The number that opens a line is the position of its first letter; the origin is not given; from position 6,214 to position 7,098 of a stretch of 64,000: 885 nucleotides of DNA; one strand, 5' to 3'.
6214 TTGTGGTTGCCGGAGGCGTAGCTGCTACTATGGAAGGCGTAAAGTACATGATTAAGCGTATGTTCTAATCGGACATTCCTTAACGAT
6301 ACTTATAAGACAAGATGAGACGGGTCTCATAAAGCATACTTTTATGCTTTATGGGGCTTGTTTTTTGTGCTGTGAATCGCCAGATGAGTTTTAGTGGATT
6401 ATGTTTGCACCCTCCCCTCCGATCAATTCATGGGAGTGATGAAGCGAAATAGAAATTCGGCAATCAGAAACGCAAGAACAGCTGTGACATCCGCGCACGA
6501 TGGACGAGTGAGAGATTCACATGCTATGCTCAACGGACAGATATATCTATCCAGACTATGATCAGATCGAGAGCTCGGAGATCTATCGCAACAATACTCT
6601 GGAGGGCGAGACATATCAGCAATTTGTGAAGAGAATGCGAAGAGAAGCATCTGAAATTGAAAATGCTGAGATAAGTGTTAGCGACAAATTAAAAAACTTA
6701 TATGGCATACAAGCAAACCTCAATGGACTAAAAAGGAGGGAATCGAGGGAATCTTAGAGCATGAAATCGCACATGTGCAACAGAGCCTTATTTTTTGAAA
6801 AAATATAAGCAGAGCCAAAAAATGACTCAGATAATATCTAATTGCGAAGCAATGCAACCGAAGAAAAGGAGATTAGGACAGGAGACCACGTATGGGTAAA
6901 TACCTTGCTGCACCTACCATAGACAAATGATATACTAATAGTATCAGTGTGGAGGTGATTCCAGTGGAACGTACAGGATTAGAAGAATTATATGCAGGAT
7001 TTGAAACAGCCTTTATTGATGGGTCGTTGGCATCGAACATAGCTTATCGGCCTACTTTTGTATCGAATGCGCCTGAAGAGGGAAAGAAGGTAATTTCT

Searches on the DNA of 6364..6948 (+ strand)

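Call 59: search_dna_similar(query=window:6364-6948:+, collection=phages, mode=distant, max_rows=8, max_evalue=0.001)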
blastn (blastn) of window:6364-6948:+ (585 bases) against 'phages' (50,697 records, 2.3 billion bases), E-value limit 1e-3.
No match.

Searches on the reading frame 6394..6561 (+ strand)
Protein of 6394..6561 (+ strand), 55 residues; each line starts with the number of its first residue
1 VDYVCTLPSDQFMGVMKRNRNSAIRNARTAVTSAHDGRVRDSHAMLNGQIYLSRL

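Call 55: search_protein_families(library=pfam, proteins=[window:6394-6561:+], max_evalue=0.05)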
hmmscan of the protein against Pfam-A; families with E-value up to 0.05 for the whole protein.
window:6394-6561:+ (55 aa): 0 families

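Call 57: search_protein_families(library=phrogs, proteins=[window:6394-6561:+], max_evalue=0.01)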
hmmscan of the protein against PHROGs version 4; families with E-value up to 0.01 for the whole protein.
window:6394-6561:+ (55 aa): 0 families

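Call 90: search_dna_similar(query=window:6394-6561:+, collection=phages, mode=protein, max_evalue=0.1, max_rows=8)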
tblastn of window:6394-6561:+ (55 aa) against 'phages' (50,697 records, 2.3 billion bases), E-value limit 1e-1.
No match.
